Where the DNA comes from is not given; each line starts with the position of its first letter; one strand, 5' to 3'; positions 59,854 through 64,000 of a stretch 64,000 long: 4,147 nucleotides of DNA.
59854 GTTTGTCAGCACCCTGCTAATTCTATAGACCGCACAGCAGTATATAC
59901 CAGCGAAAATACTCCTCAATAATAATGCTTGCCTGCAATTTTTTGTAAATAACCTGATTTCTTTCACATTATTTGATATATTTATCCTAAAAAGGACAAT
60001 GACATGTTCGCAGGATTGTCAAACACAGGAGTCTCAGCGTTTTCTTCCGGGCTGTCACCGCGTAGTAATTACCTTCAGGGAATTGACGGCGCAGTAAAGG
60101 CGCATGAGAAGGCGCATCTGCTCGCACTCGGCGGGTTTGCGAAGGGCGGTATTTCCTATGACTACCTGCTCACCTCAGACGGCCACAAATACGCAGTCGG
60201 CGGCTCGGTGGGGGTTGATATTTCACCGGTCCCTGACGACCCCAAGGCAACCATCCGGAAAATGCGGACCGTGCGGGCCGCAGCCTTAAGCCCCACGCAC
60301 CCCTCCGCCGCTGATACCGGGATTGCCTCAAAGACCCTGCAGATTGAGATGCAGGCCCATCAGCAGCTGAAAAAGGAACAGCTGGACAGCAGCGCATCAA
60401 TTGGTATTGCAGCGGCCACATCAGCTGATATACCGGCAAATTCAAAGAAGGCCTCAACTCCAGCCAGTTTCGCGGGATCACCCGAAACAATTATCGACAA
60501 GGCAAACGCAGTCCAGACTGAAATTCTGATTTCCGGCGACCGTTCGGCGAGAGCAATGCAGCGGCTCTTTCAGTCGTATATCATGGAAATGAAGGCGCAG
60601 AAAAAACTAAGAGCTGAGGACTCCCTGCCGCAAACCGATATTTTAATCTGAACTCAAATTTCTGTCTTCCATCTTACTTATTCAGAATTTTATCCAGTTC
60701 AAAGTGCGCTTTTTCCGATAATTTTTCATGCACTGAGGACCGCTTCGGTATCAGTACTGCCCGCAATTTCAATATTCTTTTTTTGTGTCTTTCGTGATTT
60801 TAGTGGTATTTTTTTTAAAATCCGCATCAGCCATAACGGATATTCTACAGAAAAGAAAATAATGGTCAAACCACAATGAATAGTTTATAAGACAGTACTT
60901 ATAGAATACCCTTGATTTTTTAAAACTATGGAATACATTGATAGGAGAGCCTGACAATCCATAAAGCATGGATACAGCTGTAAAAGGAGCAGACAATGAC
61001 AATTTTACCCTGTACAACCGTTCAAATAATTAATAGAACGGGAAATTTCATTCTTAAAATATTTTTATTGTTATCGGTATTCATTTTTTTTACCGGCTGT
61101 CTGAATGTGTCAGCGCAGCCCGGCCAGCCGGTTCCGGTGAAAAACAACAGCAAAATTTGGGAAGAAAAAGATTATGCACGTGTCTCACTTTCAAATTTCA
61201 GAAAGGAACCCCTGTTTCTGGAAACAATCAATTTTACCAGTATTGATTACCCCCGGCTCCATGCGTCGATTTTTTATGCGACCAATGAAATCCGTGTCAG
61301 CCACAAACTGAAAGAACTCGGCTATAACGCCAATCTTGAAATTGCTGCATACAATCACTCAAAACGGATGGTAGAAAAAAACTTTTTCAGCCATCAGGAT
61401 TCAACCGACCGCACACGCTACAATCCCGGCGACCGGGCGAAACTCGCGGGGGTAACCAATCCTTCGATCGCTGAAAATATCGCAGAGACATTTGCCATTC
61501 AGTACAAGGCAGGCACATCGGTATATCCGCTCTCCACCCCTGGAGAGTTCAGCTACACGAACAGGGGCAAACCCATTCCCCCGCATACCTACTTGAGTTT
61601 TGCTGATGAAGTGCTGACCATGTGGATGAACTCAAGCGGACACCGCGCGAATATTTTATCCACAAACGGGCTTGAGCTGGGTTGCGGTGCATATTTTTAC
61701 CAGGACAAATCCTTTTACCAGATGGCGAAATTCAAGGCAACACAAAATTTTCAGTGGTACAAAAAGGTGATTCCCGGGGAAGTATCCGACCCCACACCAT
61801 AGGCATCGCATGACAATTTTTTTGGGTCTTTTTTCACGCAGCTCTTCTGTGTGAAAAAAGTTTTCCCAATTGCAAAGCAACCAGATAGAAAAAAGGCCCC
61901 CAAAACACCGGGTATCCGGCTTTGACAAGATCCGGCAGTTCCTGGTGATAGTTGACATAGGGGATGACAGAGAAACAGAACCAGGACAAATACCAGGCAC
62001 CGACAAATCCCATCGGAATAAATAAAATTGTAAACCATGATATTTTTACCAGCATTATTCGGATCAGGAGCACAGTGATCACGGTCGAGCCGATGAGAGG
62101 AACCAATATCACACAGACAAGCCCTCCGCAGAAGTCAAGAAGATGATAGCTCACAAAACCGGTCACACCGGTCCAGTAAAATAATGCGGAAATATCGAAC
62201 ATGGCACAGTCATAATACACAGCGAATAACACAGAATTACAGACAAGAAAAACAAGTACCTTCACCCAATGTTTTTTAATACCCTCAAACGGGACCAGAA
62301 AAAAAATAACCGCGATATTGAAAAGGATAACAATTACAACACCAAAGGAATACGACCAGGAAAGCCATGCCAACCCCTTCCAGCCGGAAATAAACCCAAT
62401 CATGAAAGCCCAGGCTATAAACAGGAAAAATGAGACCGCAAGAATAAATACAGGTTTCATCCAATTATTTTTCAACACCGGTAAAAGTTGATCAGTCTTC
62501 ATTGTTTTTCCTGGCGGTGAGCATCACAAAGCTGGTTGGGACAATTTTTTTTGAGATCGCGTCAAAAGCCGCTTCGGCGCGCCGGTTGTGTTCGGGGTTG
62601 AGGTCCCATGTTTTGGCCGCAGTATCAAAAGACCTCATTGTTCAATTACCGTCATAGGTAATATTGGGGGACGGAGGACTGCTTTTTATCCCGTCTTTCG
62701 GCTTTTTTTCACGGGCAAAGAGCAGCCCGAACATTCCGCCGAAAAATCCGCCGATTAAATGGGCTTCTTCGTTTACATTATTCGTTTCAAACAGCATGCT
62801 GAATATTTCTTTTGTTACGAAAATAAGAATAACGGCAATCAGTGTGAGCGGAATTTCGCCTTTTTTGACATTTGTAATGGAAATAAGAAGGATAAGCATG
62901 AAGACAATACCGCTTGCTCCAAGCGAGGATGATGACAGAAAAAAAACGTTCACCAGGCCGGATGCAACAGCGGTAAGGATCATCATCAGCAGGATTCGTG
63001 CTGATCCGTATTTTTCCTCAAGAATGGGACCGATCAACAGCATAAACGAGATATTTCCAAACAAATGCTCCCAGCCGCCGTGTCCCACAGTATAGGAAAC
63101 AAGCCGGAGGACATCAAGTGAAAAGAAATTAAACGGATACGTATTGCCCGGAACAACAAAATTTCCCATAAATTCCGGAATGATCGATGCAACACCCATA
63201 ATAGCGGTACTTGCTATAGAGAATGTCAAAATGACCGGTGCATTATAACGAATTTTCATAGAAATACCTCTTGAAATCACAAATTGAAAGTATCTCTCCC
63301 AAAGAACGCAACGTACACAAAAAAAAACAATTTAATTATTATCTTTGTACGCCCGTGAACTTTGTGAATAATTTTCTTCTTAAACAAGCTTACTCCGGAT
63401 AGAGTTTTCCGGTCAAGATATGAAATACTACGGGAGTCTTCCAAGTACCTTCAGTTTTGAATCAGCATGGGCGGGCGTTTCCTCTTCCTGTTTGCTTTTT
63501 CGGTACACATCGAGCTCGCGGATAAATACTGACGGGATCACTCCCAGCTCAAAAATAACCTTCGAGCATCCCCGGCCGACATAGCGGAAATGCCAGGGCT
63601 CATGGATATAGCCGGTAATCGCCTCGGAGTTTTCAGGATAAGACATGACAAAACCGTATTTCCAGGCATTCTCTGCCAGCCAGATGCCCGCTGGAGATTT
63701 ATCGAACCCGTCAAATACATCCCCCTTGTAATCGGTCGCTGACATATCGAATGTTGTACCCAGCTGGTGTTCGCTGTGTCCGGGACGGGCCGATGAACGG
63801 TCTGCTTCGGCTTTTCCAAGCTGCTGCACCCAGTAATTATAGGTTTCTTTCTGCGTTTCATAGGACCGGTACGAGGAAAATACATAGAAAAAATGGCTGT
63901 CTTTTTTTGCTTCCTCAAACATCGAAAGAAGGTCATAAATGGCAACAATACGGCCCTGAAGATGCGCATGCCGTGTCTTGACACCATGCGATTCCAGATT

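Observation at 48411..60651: GC-shifted defence island after uvrA: DUF499-type ATPase, small protein, DUF1156-type N6-adenine MTase and a PLD-SNF2 helicase; BREX/DISARM-related with no PglZ or DrmAB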

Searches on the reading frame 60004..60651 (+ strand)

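Call 4: search_protein_families(library=pfam, proteins=[window:60004-60651:+], max_evalue=0.01)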
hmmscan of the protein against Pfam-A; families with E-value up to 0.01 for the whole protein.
window:60004-60651:+ (215 aa): 1 family
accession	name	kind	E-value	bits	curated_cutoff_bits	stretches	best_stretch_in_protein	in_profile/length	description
PF12118.13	SprA-related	-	8.6e-25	88.2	27.3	1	24-128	192-295/335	SprA-related family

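Call 5: search_protein_families(library=padloc, proteins=[window:60004-60651:+], max_evalue=0.01)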
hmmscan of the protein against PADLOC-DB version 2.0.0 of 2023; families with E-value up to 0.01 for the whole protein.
window:60004-60651:+ (215 aa): 0 families

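Call 6: search_protein_families(library=ncbifam, proteins=[window:60004-60651:+], max_evalue=0.01)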
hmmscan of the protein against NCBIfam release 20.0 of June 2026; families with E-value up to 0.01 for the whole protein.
window:60004-60651:+ (215 aa): 0 families

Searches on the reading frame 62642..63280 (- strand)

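Call 56: search_protein_families(library=pfam, proteins=[window:62642-63280:-], max_evalue=0.00001)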
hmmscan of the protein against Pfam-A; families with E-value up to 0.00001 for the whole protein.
window:62642-63280:- (212 aa): 1 family
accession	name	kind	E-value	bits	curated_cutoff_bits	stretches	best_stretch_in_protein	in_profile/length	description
PF01694.28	Rhomboid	-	1.4e-19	71.2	22.6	1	57-189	4-141/143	Rhomboid domain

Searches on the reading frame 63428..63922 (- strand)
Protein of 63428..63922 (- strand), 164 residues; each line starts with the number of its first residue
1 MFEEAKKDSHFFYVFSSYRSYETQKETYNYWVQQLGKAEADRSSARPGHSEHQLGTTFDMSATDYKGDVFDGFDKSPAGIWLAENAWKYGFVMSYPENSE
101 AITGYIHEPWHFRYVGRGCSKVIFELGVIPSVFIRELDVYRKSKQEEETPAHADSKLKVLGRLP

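Call 56: search_protein_families(library=pfam, proteins=[window:63428-63922:-], max_evalue=0.00001)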
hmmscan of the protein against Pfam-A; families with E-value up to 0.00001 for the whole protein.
window:63428-63922:- (164 aa): 1 family
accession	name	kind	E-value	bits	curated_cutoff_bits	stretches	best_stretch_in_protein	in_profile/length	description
PF02557.22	VanY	-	1.2e-34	119.4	25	1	1-116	15-131/132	D-alanyl-D-alanine carboxypeptidase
